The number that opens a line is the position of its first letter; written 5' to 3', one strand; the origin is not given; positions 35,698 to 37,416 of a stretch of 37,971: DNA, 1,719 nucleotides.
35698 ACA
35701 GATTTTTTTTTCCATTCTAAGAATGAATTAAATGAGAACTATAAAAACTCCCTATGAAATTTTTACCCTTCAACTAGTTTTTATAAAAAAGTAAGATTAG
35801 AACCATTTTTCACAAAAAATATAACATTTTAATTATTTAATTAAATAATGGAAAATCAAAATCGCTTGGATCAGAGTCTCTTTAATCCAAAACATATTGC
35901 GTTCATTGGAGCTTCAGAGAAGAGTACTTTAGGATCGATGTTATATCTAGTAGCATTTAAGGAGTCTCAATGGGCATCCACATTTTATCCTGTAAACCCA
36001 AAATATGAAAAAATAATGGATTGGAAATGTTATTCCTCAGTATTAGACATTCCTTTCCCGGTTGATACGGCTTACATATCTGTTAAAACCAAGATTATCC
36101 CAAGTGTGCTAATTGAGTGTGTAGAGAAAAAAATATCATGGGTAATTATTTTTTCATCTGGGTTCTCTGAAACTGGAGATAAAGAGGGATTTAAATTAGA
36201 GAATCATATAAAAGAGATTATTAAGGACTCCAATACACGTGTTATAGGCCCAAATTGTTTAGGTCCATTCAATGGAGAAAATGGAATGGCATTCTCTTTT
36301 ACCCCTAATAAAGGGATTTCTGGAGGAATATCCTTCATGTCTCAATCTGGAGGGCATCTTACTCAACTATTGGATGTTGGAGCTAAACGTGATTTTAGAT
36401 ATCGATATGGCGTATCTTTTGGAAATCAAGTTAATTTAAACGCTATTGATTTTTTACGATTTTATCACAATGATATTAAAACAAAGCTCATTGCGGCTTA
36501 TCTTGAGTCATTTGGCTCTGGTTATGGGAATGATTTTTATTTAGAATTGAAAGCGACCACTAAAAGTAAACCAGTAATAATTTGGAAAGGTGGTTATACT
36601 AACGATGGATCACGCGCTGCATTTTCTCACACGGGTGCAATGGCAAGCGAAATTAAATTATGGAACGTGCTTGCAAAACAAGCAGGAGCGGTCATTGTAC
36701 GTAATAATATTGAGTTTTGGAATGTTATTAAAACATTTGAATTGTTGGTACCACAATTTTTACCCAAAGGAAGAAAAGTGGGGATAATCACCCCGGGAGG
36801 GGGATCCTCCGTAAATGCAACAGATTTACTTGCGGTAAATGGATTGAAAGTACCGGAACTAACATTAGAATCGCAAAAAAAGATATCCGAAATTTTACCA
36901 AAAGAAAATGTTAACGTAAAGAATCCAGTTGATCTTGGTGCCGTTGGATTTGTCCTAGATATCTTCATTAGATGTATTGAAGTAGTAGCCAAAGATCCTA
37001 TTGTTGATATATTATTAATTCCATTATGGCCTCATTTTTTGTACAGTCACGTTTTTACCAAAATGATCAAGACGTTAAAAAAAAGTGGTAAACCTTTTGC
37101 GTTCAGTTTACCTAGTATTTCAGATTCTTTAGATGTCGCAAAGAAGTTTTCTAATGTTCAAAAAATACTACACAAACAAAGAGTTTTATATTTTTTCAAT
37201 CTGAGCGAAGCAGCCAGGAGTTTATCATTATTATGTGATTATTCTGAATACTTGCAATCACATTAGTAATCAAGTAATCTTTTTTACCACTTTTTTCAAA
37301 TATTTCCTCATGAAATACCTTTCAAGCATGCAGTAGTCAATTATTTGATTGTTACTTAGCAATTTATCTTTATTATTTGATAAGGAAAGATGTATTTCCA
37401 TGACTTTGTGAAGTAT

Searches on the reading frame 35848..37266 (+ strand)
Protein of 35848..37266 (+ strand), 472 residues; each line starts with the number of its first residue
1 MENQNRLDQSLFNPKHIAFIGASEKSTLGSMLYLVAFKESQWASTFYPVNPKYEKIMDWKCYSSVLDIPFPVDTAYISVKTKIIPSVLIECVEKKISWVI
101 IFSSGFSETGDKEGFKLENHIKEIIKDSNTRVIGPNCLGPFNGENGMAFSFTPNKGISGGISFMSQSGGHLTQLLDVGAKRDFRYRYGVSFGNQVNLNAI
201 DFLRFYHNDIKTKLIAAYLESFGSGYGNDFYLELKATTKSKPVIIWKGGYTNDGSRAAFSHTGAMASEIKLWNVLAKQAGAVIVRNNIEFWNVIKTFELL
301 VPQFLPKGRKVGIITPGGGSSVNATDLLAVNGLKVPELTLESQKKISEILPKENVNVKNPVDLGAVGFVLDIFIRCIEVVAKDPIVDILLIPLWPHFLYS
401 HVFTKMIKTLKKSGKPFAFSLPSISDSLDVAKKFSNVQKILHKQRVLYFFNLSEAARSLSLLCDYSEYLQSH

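Call 4: search_protein_families(library=pfam, proteins=[window:35848-37266:+], max_evalue=0.01)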
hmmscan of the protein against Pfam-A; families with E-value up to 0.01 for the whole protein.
window:35848-37266:+ (472 aa): 3 families
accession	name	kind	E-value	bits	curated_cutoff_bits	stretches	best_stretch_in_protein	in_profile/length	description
PF13607.11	Succ_CoA_lig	-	8.1e-33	113.5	27.4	1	159-297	2-138/138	Succinyl-CoA ligase like flavodoxin domain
PF13380.12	CoA_binding_2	-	3.2e-14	53.8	22.8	1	15-139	1-112/116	CoA binding domain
PF02629.25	CoA_binding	-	1.2e-05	26.4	22.3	1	14-105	3-97/97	CoA binding domain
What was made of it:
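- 35848..37266 (+): Right core flank: ACD-type acyl-CoA synthetase (CoA_binding_2 plus Succ_CoA_lig). Call 4.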
